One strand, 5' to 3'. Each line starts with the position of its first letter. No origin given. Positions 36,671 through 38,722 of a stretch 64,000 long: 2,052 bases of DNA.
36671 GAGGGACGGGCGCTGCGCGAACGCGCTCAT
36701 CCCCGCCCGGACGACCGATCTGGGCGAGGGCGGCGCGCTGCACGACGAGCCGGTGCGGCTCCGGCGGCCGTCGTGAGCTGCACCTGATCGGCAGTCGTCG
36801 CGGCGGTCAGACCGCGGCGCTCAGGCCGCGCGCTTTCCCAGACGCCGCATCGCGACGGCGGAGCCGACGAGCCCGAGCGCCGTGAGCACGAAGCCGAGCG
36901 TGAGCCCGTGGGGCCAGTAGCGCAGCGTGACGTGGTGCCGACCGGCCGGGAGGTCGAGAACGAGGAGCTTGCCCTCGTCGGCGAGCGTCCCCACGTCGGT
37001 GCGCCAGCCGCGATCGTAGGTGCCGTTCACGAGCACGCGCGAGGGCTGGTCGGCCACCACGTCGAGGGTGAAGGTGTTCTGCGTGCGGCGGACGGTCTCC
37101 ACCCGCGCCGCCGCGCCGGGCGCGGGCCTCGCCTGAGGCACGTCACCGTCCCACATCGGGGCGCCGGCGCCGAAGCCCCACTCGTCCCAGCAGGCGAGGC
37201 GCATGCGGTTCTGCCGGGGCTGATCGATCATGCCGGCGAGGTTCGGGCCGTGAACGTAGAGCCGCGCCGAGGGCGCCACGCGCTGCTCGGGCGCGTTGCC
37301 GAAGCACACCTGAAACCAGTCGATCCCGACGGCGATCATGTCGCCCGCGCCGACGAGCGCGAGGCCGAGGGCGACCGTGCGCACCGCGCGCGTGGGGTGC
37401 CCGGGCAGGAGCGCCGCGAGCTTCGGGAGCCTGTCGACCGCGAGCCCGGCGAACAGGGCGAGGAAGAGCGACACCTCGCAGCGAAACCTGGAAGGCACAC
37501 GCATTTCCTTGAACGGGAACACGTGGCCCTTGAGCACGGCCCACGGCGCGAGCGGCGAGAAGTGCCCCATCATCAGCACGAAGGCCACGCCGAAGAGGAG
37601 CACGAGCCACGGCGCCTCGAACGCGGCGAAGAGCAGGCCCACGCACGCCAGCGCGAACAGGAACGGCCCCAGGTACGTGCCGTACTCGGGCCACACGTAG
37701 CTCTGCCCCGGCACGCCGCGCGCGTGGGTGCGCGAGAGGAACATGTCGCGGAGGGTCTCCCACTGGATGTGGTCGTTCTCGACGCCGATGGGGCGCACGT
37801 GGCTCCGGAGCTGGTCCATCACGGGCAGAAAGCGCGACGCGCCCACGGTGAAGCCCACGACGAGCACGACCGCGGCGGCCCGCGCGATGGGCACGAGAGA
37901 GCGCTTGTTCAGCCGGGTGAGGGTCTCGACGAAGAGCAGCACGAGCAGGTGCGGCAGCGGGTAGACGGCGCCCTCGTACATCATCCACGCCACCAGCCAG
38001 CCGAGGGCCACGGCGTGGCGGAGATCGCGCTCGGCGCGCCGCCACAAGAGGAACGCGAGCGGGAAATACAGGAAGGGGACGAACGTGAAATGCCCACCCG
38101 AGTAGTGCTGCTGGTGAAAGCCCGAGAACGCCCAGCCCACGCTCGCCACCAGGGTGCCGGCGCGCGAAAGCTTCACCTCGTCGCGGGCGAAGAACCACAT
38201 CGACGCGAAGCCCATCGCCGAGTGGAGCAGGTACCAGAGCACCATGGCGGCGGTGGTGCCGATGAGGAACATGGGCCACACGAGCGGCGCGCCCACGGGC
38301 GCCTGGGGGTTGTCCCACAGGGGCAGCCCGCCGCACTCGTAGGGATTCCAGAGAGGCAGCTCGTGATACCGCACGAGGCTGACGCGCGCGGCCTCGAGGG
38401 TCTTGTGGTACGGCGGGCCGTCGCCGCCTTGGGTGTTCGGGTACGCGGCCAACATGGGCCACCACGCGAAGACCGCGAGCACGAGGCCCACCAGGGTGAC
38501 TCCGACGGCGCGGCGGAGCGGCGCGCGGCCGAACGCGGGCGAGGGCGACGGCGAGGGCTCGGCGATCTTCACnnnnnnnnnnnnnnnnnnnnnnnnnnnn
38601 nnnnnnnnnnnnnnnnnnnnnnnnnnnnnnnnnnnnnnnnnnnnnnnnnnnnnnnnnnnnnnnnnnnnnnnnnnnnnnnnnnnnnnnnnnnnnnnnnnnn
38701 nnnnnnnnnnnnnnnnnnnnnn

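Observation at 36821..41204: Stand-alone class-II glutamine amidotransferase translationally coupled to two consecutive GT-C-like polytopic membrane proteins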

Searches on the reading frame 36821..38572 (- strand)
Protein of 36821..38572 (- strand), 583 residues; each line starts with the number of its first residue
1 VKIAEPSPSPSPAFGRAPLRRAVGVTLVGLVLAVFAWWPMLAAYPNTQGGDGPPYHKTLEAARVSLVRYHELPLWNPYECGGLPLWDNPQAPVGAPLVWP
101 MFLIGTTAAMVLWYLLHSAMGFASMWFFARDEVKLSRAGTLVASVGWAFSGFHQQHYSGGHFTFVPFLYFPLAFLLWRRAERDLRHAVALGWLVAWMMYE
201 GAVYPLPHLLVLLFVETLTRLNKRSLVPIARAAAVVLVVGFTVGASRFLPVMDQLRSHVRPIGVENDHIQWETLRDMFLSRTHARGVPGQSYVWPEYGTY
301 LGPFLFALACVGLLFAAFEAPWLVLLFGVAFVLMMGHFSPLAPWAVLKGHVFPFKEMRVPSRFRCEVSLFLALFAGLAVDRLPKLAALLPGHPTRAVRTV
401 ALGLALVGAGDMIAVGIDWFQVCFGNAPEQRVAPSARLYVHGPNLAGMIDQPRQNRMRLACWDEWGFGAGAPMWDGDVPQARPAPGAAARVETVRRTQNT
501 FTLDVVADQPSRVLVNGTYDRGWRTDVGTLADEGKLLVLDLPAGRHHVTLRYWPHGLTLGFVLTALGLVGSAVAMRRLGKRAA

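Call 3: search_protein_families(library=pfam, proteins=[window:36821-38572:-], max_evalue=1)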
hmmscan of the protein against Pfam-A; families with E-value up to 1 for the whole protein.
window:36821-38572:- (583 aa): 1 family
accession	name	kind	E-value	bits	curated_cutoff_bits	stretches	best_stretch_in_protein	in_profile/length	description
PF09586.16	YfhO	-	0.00024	20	28.5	1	491-564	756-835/835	Bacterial membrane protein YfhO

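Call 4: search_protein_families(library=ncbifam, proteins=[window:36821-38572:-], max_evalue=1)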
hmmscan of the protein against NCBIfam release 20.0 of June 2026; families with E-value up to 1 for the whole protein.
window:36821-38572:- (583 aa): 1 family
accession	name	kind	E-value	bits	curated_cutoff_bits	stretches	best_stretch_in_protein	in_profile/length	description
NF047590.1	GlcsyltransPgfM2Strep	equivalog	0.0035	15.5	1500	1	519-570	816-872/884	glycosyltransferase PgfM2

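Call 10: find_homologous_proteins(query=window:36821-38572:-)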
Query window:36821-38572:- (583 aa): 386 proteins with E <= 0.001 among 8000 candidates; the best 120 are listed.
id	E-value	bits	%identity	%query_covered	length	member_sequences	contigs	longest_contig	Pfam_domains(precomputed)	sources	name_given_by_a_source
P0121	0.0e+0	1341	100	100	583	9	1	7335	-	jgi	-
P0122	0.0e+0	1084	82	95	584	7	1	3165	-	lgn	-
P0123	0.0e+0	1036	78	96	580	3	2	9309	PF09586.17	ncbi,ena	-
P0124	0.0e+0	1032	77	96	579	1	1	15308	PF09586.17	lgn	-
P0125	5.7e-284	962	73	96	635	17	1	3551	-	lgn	-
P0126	8.6e-281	951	71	96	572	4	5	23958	-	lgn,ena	-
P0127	8.0e-274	928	71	96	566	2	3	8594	PF09586.17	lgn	-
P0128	6.0e-250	849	65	97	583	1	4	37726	-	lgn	-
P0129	3.7e-248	843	67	92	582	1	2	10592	-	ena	-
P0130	5.4e-238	810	65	94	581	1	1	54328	PF09586.17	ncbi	-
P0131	7.5e-238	809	64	93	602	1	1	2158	PF09586.17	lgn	-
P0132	8.6e-235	799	64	92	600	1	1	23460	-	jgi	jgi:hypothetical protein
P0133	9.5e-234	796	62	96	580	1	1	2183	-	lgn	-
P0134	4.8e-233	793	61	99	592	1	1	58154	-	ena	-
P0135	2.1e-231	788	63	94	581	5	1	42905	-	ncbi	-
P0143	5.3e-227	773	59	99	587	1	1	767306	PF09586.17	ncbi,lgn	-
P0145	2.9e-225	768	62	94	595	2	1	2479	PF09586.17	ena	-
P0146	4.0e-224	764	59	95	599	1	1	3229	PF09586.17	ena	-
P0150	1.7e-222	759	61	93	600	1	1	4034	PF09586.17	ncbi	-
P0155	9.2e-217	740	58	96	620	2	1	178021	PF09586.17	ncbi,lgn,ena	-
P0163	4.5e-211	721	57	95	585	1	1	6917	PF09586.17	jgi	jgi:hypothetical protein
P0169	4.2e-208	711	57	96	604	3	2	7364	PF09586.17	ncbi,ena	-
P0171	3.9e-207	708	56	94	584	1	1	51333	PF09586.17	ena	-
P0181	7.6e-204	697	59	93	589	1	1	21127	PF09586.17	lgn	-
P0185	2.7e-203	695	56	93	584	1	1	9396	PF09586.17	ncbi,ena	-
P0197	1.1e-199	683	55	97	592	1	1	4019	PF09586.17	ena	-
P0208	4.2e-197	675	57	91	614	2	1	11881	PF09586.17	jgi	jgi:hypothetical protein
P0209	8.7e-196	670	54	94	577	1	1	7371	PF09586.17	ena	-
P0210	2.2e-195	669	54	96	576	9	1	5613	PF09586.17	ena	-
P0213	1.4e-194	666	53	95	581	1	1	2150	PF09586.17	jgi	jgi:hypothetical protein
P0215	2.6e-193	662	55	94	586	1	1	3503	PF09586.17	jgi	jgi:hypothetical protein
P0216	2.7e-193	662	55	94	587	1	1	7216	PF09586.17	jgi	jgi:hypothetical protein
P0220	3.1e-192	659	54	92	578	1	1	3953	PF09586.17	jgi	jgi:hypothetical protein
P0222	6.0e-192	658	56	89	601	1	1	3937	PF09586.17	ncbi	-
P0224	9.1e-192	657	52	96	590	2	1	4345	PF09586.17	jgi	jgi:hypothetical protein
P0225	9.4e-192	657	54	93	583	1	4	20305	PF09586.17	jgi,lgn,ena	-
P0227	1.1e-191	657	53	95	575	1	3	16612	PF09586.17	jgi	jgi:hypothetical protein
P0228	1.9e-191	656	54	96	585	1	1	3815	PF09586.17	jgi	jgi:hypothetical protein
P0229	2.0e-191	656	56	91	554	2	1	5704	PF09586.17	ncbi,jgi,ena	jgi:hypothetical protein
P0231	1.0e-190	654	55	94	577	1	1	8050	PF09586.17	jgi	jgi:Bacterial membrane protein YfhO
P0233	3.0e-190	652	54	94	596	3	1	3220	PF09586.17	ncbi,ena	-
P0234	5.9e-190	651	56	90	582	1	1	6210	PF09586.17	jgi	jgi:hypothetical protein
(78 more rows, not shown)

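Call 26: search_solved_structures(query=A3, max_evalue=10)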
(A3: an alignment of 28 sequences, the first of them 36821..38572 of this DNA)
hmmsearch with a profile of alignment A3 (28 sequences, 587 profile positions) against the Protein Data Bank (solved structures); distinct sequences matched with E-value up to 10: 1.
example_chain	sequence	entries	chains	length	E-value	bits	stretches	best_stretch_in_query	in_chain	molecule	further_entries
4zn6_A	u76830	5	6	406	0.64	11.3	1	220-282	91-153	1-deoxy-D-xylulose 5-phosphate reductoisomerase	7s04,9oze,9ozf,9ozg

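Call 40: predict_structure(alignment_id=A3)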
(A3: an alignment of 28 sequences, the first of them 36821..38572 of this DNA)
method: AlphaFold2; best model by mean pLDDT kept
length: 583 residues; sequences in the alignment: 28
mean_pLDDT: 85.3   pTM: 0.88
mean pLDDT of the five models: 85.3, 84.4, 82.1, 80.1, 79.8
residues with pLDDT >= 90: 296; 70-90: 213; 50-70: 53; < 50: 21
segments of 3 or more residues with pLDDT < 50: 1-15
pLDDT, mean of each block of 10 residues (from residue 1): 36 56 92 91 75 75 90 90 85 81 78 87 97 96 95 70 83 97 95 94 83 93 89 97 95 81 70 86 71 65 95 95 95 81 67 53 81 97 92 92 96 89 74 84 78 84 75 86 94 93 96 95 96 94 97 96 98 91 55
secondary structure, 60 per line:
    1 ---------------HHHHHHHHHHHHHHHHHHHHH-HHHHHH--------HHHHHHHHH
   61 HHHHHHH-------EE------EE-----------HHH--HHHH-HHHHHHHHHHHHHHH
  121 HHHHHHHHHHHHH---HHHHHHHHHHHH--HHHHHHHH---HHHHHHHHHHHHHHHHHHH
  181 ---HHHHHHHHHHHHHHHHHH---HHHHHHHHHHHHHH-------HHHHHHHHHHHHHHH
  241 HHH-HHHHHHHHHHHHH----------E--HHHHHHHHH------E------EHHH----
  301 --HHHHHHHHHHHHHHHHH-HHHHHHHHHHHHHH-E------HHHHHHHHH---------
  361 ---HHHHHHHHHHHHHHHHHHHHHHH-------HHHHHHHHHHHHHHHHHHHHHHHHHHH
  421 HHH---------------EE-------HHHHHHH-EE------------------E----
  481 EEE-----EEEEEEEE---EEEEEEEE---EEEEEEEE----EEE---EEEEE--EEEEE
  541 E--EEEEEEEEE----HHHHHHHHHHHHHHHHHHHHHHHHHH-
elements in order: H16-36 H38-43 H52-67 H101-104 H106-133 H137-148 H151-158 H162-180 H184-201 H205-218 H226-243 H245-257 H271-279 H303-319 H321-334 H343-351 H364-386 H394-423 H448-454 E481-483 E489-496 E500-507 E511-518 E523-525 E529-533 E536-541 E544-552 H557-582

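Call 60: search_protein_families(library=pfam, alignment_id=A3, max_evalue=0.01)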
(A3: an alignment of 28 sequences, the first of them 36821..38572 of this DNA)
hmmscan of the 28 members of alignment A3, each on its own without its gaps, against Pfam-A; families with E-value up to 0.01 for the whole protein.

A. member 1, window:36821-38572:- (583 aa): 1 family
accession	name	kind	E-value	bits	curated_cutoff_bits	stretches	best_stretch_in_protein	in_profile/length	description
PF09586.16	YfhO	-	0.00024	20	28.5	1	491-564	756-835/835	Bacterial membrane protein YfhO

B. families by the number of members that match (of 28 scanned): 1 family
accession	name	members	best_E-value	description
PF09586.16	YfhO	22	1.2e-09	Bacterial membrane protein YfhO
